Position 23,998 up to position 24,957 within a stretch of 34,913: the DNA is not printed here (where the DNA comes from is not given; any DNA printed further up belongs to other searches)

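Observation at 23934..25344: A perfect 27-bp inverted repeat boxes in a promoter-leader-two-gene cassette (unknown protein plus DUF488) with no transposase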

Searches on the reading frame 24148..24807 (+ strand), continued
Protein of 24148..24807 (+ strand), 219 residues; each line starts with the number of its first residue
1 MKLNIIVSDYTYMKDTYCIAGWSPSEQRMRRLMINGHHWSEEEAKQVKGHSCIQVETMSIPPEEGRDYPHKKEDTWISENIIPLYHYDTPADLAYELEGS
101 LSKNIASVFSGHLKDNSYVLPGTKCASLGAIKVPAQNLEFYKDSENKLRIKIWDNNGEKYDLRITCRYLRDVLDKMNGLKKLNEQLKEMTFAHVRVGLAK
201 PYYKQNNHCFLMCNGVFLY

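Call 71: fold_search(model_id=the predicted structure, library=pdb)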
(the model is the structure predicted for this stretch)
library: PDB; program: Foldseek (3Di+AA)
matches with E <= 10: 1048; with E <= 0.001: 5
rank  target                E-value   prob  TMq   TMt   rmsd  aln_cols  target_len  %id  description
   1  3u58_C                2.6e-04  0.99  0.29  0.30  13.6       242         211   13  Crystal Structure of the Tetrahymena telomerase processivity factor Teb1 AB (released 2011-12-28)
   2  4l5t_B                3.5e-04  0.99  0.35  0.39   8.0       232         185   11  Crystal structure of the tetrameric p202 HIN2 (released 2013-07-31)
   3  4jbk_B                3.7e-04  1.00  0.37  0.40   8.0       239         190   10  Molecular basis for abrogation of activation of pro-inflammatory cytokines (released 2013-06-26)
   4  4l5t_C                9.2e-04  0.99  0.35  0.40   7.7       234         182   11  Crystal structure of the tetrameric p202 HIN2 (released 2013-07-31)
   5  9pd4_N                9.7e-04  0.82  0.25  0.14  19.1       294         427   13  NER dual incision complex - DuIM (released 2026-02-18)
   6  4jbj_A                1.0e-03  0.99  0.38  0.41   7.9       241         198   10  Structural mimicry for functional antagonism (released 2013-06-26)
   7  3b6y_A                1.0e-03  0.99  0.36  0.40   8.4       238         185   11  Crystal Structure of the Second HIN-200 Domain of Interferon-Inducible Protein 16 (released 2007-11-13)
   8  4l5t_A                1.1e-03  0.99  0.35  0.40   7.8       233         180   10  Crystal structure of the tetrameric p202 HIN2 (released 2013-07-31)
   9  3u58_B                1.2e-03  0.98  0.29  0.30  13.1       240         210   12  Crystal Structure of the Tetrahymena telomerase processivity factor Teb1 AB (released 2011-12-28)
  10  4jbm_A                1.6e-03  0.98  0.35  0.38   8.3       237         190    6  Structure of murine DNA binding protein bound with ds DNA (released 2013-06-26)
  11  3u58_A                2.0e-03  0.96  0.30  0.31  13.1       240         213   13  Crystal Structure of the Tetrahymena telomerase processivity factor Teb1 AB (released 2011-12-28)
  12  3udg_A                3.6e-03  0.47  0.20  0.21  16.7       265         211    9  Structure of Deinococcus radiodurans SSB bound to ssDNA (released 2012-05-16)
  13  4l5t_D                4.0e-03  0.96  0.35  0.40   7.9       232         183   11  Crystal structure of the tetrameric p202 HIN2 (released 2013-07-31)
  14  2zvm_A                4.0e-03  0.14  0.14  0.13  16.8       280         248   10  Crystal structure of PCNA in complex with DNA polymerase iota fragment (released 2009-02-10)
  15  3rnu_B                4.3e-03  0.96  0.37  0.39   8.2       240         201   11  Structural Basis of Cytosolic DNA Sensing by Innate Immune Receptors (released 2012-04-25)
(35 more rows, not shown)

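Call 78: find_encoding_contigs(protein=P0028, flank=5000, max_places=3)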
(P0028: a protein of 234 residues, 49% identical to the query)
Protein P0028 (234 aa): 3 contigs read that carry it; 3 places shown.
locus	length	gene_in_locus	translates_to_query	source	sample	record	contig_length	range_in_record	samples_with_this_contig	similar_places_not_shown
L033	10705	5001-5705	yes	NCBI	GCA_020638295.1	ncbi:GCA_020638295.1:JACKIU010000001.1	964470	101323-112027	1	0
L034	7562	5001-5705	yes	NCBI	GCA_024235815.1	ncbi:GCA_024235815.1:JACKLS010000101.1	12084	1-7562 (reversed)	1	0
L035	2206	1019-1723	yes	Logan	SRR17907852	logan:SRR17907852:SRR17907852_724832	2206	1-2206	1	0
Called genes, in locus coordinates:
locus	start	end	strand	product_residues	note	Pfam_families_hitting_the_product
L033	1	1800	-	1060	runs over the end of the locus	PF07833:Cu_amine_oxidN1 (faint), PF17210:SdrD_B (faint)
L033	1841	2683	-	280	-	-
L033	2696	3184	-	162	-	PF14352:DUF4402 (weak)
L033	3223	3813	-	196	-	-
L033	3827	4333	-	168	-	PF14352:DUF4402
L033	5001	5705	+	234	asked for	-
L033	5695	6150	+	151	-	PF04343:DUF488, PF22752:DUF488-N3i (faint), PF22751:DUF488-N3a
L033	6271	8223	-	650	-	PF03979:Sigma70_r1_1, PF00140:Sigma70_r1_2, PF04546:Sigma70_ner, PF04542:Sigma70_r2, PF04539:Sigma70_r3, PF04545:Sigma70_r4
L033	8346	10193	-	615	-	PF01807:Zn_ribbon_DnaG, PF08275:DNAG_N, PF01751:Toprim, PF13155:Toprim_2, PF13362:Toprim_3 (weak), PF13662:Toprim_4, PF10410:DnaB_bind (faint)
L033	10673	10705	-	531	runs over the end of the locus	PF00117:GATase, PF07722:Peptidase_C26 (weak), PF02540:NAD_synthase (weak), PF03054:tRNA_Me_trans (weak), PF00958:GMP_synt_C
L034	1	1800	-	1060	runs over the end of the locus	PF07833:Cu_amine_oxidN1 (faint), PF17210:SdrD_B (faint)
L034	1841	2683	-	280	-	-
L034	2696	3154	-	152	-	PF14352:DUF4402 (weak)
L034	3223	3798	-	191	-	-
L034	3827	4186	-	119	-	-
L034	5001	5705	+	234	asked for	-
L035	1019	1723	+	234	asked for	-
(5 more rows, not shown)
